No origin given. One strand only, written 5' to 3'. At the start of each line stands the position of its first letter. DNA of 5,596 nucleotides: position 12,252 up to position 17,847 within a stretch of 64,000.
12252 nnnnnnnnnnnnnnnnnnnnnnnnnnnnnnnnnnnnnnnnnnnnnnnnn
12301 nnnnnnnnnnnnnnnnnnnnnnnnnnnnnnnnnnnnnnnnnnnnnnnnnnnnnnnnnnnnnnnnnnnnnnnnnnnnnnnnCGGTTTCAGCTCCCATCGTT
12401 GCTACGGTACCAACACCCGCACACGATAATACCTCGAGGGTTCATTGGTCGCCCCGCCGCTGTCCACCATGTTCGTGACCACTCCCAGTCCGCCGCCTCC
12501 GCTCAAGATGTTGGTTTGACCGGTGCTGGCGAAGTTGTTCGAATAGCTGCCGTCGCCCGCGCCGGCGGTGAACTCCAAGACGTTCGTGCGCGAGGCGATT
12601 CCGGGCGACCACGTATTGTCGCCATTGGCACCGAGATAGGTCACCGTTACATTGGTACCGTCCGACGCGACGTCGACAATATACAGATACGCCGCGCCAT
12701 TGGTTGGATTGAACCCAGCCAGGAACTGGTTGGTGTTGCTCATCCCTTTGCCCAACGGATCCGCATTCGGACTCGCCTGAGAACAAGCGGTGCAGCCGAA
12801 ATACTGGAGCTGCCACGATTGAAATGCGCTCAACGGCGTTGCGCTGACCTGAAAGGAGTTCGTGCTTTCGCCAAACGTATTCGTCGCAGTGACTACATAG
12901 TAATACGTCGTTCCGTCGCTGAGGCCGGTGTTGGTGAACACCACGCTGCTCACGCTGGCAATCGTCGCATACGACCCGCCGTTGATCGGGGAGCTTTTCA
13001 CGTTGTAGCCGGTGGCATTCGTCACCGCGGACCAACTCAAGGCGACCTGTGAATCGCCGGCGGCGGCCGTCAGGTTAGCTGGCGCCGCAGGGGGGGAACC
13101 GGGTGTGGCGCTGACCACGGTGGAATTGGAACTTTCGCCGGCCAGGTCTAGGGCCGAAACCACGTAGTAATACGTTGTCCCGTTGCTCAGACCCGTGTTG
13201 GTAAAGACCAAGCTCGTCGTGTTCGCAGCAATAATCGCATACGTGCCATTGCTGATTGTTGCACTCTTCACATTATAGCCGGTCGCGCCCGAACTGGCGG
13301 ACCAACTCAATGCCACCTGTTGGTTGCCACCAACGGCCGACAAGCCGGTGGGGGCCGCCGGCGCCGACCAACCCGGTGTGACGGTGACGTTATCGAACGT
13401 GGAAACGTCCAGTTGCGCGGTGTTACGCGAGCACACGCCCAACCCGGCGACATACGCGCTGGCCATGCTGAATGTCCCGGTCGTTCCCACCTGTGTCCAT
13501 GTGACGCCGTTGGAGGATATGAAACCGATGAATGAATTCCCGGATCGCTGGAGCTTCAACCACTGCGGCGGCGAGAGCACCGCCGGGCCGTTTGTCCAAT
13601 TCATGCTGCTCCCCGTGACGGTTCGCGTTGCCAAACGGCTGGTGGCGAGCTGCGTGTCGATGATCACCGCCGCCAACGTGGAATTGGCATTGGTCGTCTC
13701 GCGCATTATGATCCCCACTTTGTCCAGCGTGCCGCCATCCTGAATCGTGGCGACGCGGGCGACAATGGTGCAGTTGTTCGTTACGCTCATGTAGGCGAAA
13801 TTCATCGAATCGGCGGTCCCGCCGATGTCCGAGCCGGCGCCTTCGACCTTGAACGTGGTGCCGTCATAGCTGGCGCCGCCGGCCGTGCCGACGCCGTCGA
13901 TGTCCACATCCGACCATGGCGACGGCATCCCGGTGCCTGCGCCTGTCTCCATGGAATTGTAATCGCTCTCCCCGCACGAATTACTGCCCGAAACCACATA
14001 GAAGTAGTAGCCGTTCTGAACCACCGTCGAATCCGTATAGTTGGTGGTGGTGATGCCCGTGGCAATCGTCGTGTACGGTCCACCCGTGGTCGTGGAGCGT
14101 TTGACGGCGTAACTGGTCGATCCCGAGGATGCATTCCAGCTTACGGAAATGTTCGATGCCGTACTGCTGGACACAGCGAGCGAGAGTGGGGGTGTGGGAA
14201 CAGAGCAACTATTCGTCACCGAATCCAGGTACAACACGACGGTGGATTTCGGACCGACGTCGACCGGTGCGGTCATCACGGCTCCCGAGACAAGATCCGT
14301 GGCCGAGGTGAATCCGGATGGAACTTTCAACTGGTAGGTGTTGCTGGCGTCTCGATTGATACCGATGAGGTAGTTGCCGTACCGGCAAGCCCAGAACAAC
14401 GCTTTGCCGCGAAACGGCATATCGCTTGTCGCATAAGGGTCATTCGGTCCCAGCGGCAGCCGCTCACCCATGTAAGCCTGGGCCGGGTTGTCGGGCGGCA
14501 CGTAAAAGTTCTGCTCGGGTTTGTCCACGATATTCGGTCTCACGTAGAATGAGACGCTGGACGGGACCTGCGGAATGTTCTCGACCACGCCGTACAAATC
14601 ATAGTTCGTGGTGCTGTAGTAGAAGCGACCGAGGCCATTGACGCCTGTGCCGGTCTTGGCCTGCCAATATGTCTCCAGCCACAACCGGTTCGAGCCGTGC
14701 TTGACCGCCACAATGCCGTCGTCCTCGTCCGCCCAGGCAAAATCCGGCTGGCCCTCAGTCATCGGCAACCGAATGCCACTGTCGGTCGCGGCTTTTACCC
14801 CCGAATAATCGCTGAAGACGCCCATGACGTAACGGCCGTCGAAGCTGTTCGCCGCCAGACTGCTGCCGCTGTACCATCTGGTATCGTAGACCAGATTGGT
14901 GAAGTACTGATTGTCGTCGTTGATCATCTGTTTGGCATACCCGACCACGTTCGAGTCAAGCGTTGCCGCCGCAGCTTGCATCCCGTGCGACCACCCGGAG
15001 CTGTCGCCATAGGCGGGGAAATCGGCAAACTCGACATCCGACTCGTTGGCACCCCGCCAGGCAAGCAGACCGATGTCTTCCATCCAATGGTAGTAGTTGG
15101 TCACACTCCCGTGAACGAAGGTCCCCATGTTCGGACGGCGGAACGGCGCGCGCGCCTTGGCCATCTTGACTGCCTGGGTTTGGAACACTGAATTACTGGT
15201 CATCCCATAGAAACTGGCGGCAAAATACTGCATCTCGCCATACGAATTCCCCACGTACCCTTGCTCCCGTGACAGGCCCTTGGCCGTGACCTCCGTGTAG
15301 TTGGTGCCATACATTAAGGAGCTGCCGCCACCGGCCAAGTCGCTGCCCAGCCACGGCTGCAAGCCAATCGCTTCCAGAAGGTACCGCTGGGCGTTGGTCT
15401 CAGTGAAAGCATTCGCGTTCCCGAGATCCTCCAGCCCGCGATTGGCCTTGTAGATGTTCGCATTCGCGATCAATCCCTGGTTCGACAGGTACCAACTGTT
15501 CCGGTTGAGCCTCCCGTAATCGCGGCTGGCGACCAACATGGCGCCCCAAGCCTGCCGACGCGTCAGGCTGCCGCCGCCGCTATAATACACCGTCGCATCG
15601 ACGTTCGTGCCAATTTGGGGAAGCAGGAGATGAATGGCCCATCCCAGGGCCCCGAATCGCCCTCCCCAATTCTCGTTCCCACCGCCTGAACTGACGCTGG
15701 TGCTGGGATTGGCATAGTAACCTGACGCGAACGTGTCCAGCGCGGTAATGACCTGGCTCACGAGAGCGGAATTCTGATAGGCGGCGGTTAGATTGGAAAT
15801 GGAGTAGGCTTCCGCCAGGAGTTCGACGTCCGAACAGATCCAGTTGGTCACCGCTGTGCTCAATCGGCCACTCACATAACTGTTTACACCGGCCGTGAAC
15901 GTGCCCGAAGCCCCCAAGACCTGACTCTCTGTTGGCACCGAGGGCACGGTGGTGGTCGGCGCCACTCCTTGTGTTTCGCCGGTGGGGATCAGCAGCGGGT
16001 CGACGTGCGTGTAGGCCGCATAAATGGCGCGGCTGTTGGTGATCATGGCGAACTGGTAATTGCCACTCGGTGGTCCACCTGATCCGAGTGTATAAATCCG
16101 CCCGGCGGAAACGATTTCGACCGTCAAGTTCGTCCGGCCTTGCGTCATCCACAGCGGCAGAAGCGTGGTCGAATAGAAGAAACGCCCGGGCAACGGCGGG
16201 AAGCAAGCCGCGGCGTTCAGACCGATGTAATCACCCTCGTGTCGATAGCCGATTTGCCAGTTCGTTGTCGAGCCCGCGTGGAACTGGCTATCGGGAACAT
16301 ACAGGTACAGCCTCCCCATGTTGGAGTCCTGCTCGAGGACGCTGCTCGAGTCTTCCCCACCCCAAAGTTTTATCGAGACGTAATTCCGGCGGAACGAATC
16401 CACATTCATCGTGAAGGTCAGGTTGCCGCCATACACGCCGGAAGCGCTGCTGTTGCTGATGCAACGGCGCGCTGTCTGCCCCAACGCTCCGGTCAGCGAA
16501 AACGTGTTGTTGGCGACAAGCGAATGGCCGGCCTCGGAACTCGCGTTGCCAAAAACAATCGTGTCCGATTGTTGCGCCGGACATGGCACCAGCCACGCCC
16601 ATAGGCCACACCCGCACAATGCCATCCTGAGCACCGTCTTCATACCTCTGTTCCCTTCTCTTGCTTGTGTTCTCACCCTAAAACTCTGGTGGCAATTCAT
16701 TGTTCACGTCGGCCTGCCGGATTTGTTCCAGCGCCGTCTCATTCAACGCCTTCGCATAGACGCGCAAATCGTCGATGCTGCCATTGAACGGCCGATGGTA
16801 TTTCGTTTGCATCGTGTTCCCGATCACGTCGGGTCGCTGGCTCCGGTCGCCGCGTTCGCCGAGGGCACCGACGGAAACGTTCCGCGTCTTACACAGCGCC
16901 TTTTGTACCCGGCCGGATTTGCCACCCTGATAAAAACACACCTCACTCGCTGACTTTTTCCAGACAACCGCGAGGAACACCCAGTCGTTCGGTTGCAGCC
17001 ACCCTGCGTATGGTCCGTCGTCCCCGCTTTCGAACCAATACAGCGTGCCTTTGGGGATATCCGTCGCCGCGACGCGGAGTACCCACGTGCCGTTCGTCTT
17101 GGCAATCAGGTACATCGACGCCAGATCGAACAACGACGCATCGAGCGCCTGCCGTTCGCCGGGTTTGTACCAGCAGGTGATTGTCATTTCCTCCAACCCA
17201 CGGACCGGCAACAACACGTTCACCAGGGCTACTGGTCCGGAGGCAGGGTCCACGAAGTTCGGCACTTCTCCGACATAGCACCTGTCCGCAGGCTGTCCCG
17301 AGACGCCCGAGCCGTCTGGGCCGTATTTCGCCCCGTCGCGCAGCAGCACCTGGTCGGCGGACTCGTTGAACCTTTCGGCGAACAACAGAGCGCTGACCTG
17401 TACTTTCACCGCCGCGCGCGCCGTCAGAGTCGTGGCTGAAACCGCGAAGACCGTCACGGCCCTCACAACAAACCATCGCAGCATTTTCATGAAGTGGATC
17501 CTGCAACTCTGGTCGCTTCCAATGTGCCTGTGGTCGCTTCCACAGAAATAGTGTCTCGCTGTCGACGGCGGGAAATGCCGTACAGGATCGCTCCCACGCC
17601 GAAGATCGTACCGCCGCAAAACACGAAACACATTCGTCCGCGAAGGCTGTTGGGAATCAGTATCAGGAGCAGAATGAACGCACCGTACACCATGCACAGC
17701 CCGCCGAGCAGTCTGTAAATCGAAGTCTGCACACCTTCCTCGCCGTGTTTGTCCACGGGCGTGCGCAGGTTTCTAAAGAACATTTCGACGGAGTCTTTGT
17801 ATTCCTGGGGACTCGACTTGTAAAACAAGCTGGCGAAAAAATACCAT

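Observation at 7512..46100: A ~140-aa C-terminal domain with a TSP3-like Ca-binding motif shared by four giant surface proteins, maintained at near-identical nucleotide sequence (candidate non-PEP-CTERM anchoring module)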

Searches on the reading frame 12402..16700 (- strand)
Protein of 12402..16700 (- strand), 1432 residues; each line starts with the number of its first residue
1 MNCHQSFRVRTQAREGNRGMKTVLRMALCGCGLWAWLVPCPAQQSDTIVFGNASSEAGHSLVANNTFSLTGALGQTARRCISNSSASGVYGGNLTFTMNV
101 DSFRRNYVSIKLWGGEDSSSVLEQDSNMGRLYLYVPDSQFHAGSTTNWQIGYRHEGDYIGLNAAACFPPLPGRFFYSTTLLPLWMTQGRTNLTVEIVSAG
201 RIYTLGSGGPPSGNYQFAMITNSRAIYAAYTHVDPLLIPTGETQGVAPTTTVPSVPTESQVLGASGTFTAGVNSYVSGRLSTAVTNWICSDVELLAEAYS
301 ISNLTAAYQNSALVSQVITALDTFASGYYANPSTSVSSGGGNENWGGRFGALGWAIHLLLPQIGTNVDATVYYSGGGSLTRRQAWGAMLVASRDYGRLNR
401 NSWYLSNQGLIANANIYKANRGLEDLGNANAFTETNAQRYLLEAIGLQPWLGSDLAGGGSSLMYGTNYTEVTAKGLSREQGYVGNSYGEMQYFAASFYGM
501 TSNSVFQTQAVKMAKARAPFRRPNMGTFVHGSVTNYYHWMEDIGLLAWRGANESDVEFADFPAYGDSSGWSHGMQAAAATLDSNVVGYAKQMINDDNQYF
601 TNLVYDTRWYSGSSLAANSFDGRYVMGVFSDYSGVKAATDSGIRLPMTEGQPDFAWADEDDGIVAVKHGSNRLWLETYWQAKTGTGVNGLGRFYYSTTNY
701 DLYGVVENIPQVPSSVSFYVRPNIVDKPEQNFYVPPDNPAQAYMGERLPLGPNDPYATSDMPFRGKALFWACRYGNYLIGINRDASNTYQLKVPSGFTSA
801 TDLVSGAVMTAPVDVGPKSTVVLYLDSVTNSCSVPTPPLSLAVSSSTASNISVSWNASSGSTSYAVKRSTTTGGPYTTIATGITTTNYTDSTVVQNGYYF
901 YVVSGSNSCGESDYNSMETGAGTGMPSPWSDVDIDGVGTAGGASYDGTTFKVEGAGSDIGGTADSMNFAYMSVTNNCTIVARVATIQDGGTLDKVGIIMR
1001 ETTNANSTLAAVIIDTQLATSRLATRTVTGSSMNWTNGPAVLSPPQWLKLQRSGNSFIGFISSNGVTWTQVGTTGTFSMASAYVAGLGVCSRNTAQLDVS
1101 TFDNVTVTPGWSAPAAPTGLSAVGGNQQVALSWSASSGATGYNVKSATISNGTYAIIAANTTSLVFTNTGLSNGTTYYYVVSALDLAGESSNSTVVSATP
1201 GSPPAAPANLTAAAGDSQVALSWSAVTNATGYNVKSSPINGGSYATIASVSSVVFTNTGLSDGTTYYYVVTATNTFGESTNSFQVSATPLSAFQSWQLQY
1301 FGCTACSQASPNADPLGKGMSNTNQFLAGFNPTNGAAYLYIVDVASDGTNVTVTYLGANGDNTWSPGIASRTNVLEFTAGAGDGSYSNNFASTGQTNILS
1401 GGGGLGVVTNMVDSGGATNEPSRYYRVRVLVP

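Call 9: search_protein_families(library=pfam, proteins=[window:12402-16700:-], max_evalue=0.01)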
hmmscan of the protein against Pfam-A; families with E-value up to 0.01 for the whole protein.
window:12402-16700:- (1432 aa): 5 families
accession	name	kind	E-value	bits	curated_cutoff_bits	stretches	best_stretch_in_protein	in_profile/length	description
PF00041.27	fn3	-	1.8e-13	50.9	25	2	1206-1287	2-83/84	Fibronectin type III domain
PF07081.18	DUF1349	-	5.3e-05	23.4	32.4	1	962-1109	35-178/179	Protein of unknown function (DUF1349)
PF24489.1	Ig_J_second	-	0.00061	20.2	27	0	1255-1289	58-93/105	Tip attachment protein J second Ig-like domain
PF16655.11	PhoD_N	-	0.00084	20.3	30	0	1216-1274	25-80/90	PhoD-like phosphatase, N-terminal domain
PF16383.10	DUF4992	-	0.0038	17.4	29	0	1188-1242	35-89/183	Domain of unknown function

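Call 11: search_protein_families(library=ncbifam, proteins=[window:12402-16700:-], max_evalue=1)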
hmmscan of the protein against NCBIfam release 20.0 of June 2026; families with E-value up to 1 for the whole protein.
window:12402-16700:- (1432 aa): 0 families

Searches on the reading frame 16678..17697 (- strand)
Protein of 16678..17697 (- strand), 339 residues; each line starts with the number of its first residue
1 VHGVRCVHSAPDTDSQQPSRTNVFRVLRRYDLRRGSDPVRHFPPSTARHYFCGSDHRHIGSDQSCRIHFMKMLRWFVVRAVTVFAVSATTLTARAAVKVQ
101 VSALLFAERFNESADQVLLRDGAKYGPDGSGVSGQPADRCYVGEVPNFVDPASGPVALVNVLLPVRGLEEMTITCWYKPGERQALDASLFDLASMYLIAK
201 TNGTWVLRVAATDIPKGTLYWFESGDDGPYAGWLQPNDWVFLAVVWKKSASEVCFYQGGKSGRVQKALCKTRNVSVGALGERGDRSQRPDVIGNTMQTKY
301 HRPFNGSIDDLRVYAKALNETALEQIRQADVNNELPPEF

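Call 22: search_protein_families(library=pfam, proteins=[window:16678-17697:-], max_evalue=0.001)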
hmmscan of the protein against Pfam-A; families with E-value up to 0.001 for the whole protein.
window:16678-17697:- (339 aa): 1 family
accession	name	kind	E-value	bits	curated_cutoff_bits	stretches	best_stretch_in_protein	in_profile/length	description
PF13385.13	Laminin_G_3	-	8e-11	42.7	27.6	1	168-321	16-148/151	Concanavalin A-like lectin/glucanases superfamily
